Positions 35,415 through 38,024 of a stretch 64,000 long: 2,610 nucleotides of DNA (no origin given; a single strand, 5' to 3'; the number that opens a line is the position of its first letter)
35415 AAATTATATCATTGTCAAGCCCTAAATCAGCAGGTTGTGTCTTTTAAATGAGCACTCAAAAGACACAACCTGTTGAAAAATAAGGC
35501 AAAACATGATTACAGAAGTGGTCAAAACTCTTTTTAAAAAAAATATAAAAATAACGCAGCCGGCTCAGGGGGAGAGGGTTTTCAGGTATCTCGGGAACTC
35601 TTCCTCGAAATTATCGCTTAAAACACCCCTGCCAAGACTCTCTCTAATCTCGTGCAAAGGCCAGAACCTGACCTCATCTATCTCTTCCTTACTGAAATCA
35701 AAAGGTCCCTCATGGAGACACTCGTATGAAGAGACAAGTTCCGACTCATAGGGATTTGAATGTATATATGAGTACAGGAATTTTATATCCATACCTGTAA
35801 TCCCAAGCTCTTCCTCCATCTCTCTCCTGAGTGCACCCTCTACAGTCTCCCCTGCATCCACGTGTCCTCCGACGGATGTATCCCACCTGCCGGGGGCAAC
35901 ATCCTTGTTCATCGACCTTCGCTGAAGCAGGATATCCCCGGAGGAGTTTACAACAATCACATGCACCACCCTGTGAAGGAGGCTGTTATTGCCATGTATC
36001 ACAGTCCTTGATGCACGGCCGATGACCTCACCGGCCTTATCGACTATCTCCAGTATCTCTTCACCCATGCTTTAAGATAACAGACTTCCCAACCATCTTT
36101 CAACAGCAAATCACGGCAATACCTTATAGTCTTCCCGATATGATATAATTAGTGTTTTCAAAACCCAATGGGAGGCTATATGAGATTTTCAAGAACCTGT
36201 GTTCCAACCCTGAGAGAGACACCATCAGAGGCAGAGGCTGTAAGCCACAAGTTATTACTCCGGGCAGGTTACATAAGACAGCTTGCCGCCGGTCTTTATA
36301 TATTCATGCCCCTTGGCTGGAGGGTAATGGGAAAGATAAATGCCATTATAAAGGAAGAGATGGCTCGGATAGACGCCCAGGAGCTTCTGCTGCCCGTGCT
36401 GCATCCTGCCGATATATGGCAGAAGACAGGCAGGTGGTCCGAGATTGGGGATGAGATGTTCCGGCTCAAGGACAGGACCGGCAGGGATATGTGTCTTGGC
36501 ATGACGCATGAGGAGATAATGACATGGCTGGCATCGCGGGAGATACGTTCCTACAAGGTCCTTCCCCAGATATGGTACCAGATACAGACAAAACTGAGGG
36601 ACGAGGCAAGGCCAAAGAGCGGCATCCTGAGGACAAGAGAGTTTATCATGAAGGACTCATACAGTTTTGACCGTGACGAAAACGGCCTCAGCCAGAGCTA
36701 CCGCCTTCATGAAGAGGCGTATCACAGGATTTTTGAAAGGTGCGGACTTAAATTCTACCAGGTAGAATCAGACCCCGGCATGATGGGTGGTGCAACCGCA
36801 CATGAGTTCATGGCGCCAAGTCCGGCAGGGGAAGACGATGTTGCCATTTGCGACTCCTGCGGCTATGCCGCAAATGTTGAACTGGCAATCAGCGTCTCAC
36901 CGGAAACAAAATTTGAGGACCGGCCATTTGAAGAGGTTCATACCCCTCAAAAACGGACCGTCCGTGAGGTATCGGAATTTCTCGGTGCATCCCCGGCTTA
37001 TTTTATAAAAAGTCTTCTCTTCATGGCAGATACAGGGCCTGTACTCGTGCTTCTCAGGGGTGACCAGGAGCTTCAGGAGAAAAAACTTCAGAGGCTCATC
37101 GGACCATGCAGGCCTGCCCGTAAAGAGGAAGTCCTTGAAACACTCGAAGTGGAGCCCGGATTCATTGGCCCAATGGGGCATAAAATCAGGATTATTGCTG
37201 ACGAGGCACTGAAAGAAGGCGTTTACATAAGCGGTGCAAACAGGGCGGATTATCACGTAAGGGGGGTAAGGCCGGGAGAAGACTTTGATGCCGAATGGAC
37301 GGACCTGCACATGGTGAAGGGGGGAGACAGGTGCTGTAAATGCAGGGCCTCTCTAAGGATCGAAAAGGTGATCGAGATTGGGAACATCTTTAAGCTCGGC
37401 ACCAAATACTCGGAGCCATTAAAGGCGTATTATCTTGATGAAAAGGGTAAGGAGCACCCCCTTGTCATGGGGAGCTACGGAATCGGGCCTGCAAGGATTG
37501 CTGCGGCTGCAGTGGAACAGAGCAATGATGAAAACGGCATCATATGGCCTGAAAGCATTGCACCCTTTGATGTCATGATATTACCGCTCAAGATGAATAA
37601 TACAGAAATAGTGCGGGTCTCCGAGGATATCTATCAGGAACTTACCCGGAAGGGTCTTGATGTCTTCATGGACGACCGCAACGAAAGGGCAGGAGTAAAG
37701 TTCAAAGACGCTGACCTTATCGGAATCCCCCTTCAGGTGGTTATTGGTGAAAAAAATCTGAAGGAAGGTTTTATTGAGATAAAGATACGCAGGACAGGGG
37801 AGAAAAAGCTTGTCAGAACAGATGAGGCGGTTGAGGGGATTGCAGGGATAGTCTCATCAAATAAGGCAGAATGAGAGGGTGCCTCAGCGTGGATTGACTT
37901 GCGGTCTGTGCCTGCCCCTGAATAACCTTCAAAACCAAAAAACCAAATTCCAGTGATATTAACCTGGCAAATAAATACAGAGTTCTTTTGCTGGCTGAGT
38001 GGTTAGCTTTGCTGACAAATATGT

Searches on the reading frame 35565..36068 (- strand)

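Call 13: search_protein_families(library=ncbifam, proteins=[window:35565-36068:-], max_evalue=0.001)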
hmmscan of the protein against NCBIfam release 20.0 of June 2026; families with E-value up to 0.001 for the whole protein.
window:35565-36068:- (167 aa): 19 families
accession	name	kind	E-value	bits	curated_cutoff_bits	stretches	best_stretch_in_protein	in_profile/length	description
NF011922.0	PRK15393.1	equivalog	3.3e-26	92.1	152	1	3-142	10-148/182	NUDIX hydrolase YfcD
NF002995.0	PRK03759.1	equivalog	8.5e-24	84.2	127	1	3-145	6-154/185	isopentenyl-diphosphate Delta-isomerase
TIGR02150.1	IPP_isom_1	equivalog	4.9e-15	55.7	105.8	1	8-101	3-97/159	isopentenyl-diphosphate delta-isomerase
NF006530.0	PRK08999.1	equivalog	1.3e-12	47.4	245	1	34-106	8-78/315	Nudix family hydrolase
NF041653.1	Nud_hyd_Meth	equivalog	1.2e-11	44.7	300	1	8-91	4-85/170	Nudix hydrolase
TIGR00586.1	mutt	equivalog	8.4e-11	42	97.9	1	36-104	9-75/129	8-oxo-dGTP diphosphatase MutT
NF012016.0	PRK15472.1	equivalog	1.4e-09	37.8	95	1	33-89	4-59/141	nucleoside triphosphatase NudI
NF007834.0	PRK10546.1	equivalog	2e-09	37.4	156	1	35-98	7-67/135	pyrimidine (deoxy)nucleoside triphosphate diphosphatase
NF001299.0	PRK00241.1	equivalog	5.5e-08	32.6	158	1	38-138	140-235/263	NAD(+) diphosphatase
NF008044.0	PRK10776.1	equivalog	1.2e-07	31.7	148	1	36-104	8-74/130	8-oxo-dGTP diphosphatase MutT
NF001938.0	PRK00714.1-5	equivalog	3.2e-07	29.9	116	1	32-93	12-77/172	RNA pyrophosphohydrolase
NF041652.1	Nud_hyd_Dein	equivalog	5e-06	26.8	200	1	32-113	13-95/152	Nudix hydrolase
NF001937.0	PRK00714.1-4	equivalog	1.5e-05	24.7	139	1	34-99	10-69/161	RNA pyrophosphohydrolase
NF001934.0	PRK00714.1-1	equivalog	1.8e-05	24.3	241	1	34-100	10-70/176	RNA pyrophosphohydrolase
NF006961.0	PRK09438.1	equivalog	0.00011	21.7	103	1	35-105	11-77/151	dihydroneopterin triphosphate diphosphatase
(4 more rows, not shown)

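Call 14: search_protein_families(library=pfam, proteins=[window:35565-36068:-], max_evalue=0.001)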
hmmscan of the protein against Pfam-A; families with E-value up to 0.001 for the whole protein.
window:35565-36068:- (167 aa): 1 family
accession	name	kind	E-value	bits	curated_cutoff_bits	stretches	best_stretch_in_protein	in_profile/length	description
PF00293.34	NUDIX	-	1.2e-22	80.8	21.1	1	31-141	2-118/134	NUDIX domain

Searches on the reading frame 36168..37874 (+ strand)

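Call 13: search_protein_families(library=ncbifam, proteins=[window:36168-37874:+], max_evalue=0.001)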
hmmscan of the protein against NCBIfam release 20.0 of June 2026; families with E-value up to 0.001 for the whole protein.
window:36168-37874:+ (568 aa): 11 families
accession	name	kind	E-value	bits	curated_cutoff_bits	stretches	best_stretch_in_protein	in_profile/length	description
NF006625.0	PRK09194.1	equivalog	6.3e-221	735.1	558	1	5-558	1-558/559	proline--tRNA ligase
TIGR00409.1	proS_fam_II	equivalog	8.6e-185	615.9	306.7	1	5-556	1-563/568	proline--tRNA ligase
NF008979.1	PRK12325.1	exception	3.1e-144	481.1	550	2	5-231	1-227/437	proline--tRNA ligase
TIGR00408.1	proS_fam_I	equivalog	9.3e-39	133.6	437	2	385-563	202-382/475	proline--tRNA ligase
TIGR00418.1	thrS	equivalog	2e-28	99.6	383.65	2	37-172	187-323/565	threonine--tRNA ligase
NF003211.1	PRK04173.1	equivalog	2.1e-15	56.6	312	1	459-554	357-450/454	glycine--tRNA ligase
NF003068.0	PRK03991.1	equivalog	1.8e-14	53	484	1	443-558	472-588/613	threonine--tRNA ligase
TIGR00389.1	glyS_dimeric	equivalog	3.9e-13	48.8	243.3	1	456-556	461-559/565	glycine--tRNA ligase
NF011500.0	PRK14938.1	equivalog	1.1e-10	41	362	1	452-558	260-363/387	Ser-tRNA(Thr) hydrolase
TIGR00442.1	hisS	equivalog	3.2e-10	39.6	286.75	1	439-549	303-404/406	histidine--tRNA ligase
NF009085.0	PRK12420.1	equivalog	4.9e-05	22.8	540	0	42-110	9-78/426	histidine--tRNA ligase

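Call 14: search_protein_families(library=pfam, proteins=[window:36168-37874:+], max_evalue=0.001)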
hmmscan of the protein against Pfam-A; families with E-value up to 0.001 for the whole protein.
window:36168-37874:+ (568 aa): 3 families
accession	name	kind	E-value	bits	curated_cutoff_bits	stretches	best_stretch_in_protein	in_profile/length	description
PF00587.30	tRNA-synt_2b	-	4.1e-26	92.6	29.3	1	98-451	1-178/179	tRNA synthetase class II core domain (G, H, P, S and T)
PF04073.20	tRNA_edit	-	1.1e-23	84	25.5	1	259-366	1-115/123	Aminoacyl-tRNA editing domain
PF03129.25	HGTP_anticodon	-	1.3e-22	80.2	21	1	468-558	1-91/94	Anticodon binding domain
